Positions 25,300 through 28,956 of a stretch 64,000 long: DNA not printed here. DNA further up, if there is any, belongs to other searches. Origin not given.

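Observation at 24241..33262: Putative copper/redox-linked module: RND pump with Met-rich adaptor, REC-kinase fusion, and MHYT hybrid kinase with two receivers and HPt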

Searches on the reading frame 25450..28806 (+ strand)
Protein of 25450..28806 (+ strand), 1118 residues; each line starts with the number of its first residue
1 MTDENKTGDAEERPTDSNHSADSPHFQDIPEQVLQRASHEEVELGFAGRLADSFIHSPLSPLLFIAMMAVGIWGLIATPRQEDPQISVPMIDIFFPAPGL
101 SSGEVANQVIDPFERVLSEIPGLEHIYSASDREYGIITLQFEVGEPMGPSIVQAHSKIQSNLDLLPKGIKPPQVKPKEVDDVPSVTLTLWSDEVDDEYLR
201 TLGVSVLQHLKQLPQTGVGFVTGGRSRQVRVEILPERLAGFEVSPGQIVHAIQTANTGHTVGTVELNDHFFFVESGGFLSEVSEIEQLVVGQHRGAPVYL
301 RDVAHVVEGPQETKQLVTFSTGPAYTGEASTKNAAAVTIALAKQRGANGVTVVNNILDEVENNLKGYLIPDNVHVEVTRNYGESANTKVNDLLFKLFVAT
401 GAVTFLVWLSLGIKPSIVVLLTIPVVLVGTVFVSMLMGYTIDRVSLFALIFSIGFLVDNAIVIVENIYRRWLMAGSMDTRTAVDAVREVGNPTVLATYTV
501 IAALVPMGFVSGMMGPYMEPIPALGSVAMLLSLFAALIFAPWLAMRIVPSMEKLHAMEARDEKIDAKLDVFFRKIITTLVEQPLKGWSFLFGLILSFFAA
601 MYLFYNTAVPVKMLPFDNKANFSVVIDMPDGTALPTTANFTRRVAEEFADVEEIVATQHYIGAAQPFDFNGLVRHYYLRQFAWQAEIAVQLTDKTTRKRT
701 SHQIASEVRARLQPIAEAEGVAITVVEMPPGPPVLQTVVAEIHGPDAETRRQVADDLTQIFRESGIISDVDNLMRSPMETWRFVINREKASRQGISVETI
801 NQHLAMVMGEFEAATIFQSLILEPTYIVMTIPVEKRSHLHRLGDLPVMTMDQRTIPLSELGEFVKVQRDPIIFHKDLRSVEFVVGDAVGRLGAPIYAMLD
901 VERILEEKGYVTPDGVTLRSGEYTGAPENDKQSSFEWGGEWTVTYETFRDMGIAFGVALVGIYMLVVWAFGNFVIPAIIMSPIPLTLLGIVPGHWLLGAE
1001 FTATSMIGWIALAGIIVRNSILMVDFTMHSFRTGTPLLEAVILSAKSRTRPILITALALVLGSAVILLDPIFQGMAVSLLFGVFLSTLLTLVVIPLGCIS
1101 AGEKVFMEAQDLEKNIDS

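Call 7: search_protein_families(library=pfam, proteins=[window:25450-28806:+], max_evalue=0.01)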
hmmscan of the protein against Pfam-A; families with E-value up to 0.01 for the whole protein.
window:25450-28806:+ (1118 aa): 2 families
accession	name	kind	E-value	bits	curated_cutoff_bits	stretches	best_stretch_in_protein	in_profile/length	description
PF00873.25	ACR_tran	-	1e-131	441.1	28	1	55-1096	6-1015/1021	AcrB/AcrD/AcrF family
PF02355.23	SecD_SecF_C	-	0.0068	16.3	20.5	0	390-512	31-154/189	Protein export membrane protein SecD/SecF, C-terminal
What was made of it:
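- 25450..28806 (+): RND permease, 1118 aa, of a deep-branching lineage nearest to multidrug-type (HAE1) models. Its proton-relay residues are D458-N459 and E465 in TM4, R1018 in TM10, and R1048 and T1055 in TM11. ACR_tran scores 441 bits (call 7).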

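Call 8: search_protein_families(library=ncbifam, proteins=[window:25450-28806:+], max_evalue=0.01)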
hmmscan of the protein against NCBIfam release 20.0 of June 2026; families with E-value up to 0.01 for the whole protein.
window:25450-28806:+ (1118 aa): 13 families
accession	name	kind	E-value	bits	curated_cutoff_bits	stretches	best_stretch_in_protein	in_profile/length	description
NF033617.1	RND_permease_2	subfamily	2.8e-122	409.6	1250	1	52-1095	2-1001/1009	multidrug efflux RND transporter permease subunit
NF000282.2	RND_permease_1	subfamily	3e-84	283.7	1250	1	54-1096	4-1022/1029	multidrug efflux RND transporter permease subunit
TIGR00915.1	2A0602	subfamily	6.3e-72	242.8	940.35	1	51-1099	2-1026/1050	efflux RND transporter permease subunit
NF007905.0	PRK10614.1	equivalog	1.5e-70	238.1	1774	1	54-1096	7-1003/1025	multidrug efflux RND transporter permease subunit MdtC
NF007798.0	PRK10503.1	equivalog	7.6e-66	222.4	1584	2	53-874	15-809/1040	MdtB/MuxB family multidrug efflux RND transporter permease subunit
TIGR00914.1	2A0601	subfamily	9.4e-58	195.8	701.45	1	63-1098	19-1032/1051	CusA/CzcA family heavy metal efflux RND transporter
NF007133.0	PRK09579.1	equivalog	6.8e-56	189.4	1763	1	51-1095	4-996/1017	multidrug efflux RND transporter permease subunit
NF007131.0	PRK09577.1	equivalog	1.6e-50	171.8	1768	2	54-810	5-750/1045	multidrug efflux RND transporter permease subunit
NF007842.1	PRK10555.1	equivalog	8.3e-47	159.6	1854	2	51-808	2-752/1036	multidrug efflux RND transporter permease AcrD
NF000037.1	RND_perm_OqxB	exception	1.8e-38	132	2200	1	62-1069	16-997/1050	multidrug efflux RND transporter permease subunit OqxB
NF011706.2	PRK15127.1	equivalog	3.1e-30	104.8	2150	1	62-1068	14-991/1049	multidrug efflux RND transporter permease subunit AcrB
TIGR00916.1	2A0604s01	subfamily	0.0035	17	148.6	0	953-1088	94-228/231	SecD/SecF family protein translocase subunit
TIGR00917.1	2A060601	subfamily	0.0046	14.6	1016.5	1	389-491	1047-1148/1204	NPC intracellular cholesterol transporter 1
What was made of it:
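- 25450..28806 (+): NF033617 scores 409.6 and TIGR00914 CusA/CzcA 195.8, both far below their cut-offs (call 8).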

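Call 12: search_solved_structures(query=window:25450-28806:+, max_evalue=1e-10)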
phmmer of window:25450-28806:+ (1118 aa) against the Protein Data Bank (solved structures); distinct sequences matched with E-value up to 1e-10: 80 (the best 60 are shown).
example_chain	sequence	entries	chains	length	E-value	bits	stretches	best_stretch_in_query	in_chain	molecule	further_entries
9lyq_B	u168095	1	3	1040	6.1e-58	200.1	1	53-1096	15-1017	Multidrug resistance protein MdtB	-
6vej_A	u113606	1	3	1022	3.6e-55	190.9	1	56-882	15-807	Probable Resistance-Nodulation-Cell Division (RND) efflux transporter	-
8gjj_B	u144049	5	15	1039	3.1e-49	171.2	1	54-1067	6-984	Efflux pump membrane transporter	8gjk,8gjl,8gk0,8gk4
9xwg_A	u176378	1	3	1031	4.5e-46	160.8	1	63-1096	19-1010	Multidrug efflux RND transporter permease subunit MexK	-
9e9f_B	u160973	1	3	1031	5.4e-46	160.5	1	54-1102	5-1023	Efflux pump membrane transporter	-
5lq3_A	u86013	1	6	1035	5.5e-46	160.5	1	54-809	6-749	CmeB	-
5t0o_A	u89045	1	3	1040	5.6e-46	160.4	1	54-809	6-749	CmeB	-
20yy_A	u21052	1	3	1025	7.1e-46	160.1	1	63-1096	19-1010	Multidrug efflux RND transporter permease subunit MexK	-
8z1u_A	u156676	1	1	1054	1.1e-45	159.5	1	54-1102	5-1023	Efflux pump membrane transporter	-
8f3e_A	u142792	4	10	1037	6.8e-45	156.9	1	51-649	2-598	Efflux pump membrane transporter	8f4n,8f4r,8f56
8yr0_A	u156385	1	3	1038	1e-41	146.3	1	53-646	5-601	Cation/multidrug efflux pump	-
7wlv_A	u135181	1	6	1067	1.9e-41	145.4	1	53-550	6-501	Efflux pump membrane transporter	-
9qpr_C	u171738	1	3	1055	2e-41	145.4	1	51-653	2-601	Multidrug resistance protein MdtF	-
9qps_A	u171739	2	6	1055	2.5e-41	145.1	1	51-652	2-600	Multidrug resistance protein MdtF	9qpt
9lyj_C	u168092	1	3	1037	3.6e-41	144.5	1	51-653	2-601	Multidrug resistance protein MdtF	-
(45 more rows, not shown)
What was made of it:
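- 25450..28806 (+): The best PDB sequence matches are MdtB, TriC and MexK (call 12).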
